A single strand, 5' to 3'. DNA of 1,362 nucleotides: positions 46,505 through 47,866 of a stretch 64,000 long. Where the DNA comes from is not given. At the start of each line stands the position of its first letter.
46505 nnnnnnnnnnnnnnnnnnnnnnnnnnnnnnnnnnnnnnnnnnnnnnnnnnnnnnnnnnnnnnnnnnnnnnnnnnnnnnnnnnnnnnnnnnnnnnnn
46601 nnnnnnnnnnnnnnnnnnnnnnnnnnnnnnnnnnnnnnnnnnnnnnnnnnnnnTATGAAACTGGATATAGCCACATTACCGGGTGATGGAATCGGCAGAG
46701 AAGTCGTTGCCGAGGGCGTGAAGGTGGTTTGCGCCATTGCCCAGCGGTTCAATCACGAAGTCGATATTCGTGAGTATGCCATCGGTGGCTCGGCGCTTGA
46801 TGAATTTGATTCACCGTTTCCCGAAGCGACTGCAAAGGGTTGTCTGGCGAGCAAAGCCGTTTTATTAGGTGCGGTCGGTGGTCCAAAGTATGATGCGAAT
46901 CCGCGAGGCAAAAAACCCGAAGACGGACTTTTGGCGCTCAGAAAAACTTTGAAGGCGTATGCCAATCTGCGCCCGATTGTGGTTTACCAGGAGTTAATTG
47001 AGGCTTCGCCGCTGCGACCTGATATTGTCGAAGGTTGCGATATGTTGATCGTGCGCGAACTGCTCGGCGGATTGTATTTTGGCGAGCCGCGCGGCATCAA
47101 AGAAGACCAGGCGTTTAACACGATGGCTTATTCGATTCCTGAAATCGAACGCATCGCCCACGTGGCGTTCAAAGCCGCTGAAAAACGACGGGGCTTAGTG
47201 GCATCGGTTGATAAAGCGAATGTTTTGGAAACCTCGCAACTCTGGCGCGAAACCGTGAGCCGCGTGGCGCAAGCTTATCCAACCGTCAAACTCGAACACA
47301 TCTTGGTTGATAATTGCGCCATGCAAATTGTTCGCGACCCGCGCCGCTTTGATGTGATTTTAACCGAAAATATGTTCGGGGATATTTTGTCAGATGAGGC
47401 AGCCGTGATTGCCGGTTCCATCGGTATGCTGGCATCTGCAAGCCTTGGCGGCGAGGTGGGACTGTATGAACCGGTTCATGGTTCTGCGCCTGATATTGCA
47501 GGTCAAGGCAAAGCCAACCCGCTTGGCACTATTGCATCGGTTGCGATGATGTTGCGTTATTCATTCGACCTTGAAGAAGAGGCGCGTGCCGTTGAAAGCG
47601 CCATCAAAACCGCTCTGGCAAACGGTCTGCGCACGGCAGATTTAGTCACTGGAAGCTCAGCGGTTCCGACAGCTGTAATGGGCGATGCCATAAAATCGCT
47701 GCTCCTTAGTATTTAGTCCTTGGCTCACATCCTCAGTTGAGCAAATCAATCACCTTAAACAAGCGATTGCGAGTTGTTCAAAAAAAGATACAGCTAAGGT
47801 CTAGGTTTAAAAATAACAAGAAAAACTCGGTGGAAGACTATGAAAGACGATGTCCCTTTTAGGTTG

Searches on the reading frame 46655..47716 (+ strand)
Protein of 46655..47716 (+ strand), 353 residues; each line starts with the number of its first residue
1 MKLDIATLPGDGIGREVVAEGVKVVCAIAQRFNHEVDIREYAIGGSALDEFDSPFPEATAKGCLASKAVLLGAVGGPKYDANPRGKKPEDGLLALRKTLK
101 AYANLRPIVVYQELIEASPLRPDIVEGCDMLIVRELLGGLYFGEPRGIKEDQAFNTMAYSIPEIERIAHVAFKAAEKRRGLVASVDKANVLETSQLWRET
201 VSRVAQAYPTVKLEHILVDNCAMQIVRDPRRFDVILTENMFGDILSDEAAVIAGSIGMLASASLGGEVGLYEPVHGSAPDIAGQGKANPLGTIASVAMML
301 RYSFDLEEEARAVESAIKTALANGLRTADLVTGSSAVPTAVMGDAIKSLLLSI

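Call 9: search_protein_families(library=ncbifam, proteins=[window:46655-47716:+], max_evalue=0.00001)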
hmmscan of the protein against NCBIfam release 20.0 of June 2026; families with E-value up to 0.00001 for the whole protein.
window:46655-47716:+ (353 aa): 16 families
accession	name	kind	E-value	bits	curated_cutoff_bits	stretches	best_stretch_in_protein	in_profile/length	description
TIGR00169.1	leuB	equivalog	1.4e-145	484.7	353.2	1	5-345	2-348/349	3-isopropylmalate dehydrogenase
TIGR02088.1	LEU3_arch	subfamily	8.4e-80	268.4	409.8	1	5-331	1-311/324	isopropylmalate/isohomocitrate dehydrogenases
NF002898.0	PRK03437.1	equivalog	4.6e-75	253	393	1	2-345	4-340/347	3-isopropylmalate dehydrogenase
NF040626.1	AksF2_Meth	equivalog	3.4e-71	240.2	540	1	3-347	2-327/333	homoisocitrate dehydrogenase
NF040619.1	AksF_Meth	equivalog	1.8e-70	237.8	500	1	5-331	4-331/343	homoisocitrate dehydrogenase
NF040855.1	iso_homocit_dh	equivalog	1.2e-60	205.6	680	1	5-332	4-304/345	isocitrate--homoisocitrate dehydrogenase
NF006673.0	PRK09222.1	equivalog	2e-60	205.2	509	1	3-335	5-323/482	NADP-dependent isocitrate dehydrogenase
TIGR02089.1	TTC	equivalog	6.9e-60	202.8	470.4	1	4-336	5-340/352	tartrate dehydrogenase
NF006529.0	PRK08997.1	equivalog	1.1e-55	188.9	510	1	2-335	3-322/335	isocitrate dehydrogenase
NF006048.0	PRK08194.1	equivalog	2e-53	181.7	501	1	2-335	3-336/352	tartrate dehydrogenase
TIGR02924.1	ICDH_alpha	equivalog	1e-50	173.2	561.35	1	7-332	5-316/473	isocitrate dehydrogenase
TIGR00175.1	mito_nad_idh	equivalog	1.3e-42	146.2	432.4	1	4-336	5-322/334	isocitrate dehydrogenase (NAD(+))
NF005036.0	PRK06451.1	equivalog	1.6e-33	116.1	484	2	211-331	268-387/412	NADP-dependent isocitrate dehydrogenase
TIGR00183.1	prok_nadp_idh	equivalog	1.5e-27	96.5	567.3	1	210-331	274-394/417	isocitrate dehydrogenase (NADP(+))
NF005425.0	PRK07006.1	equivalog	2.5e-23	82.5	490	1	210-343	274-409/416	NADP-dependent isocitrate dehydrogenase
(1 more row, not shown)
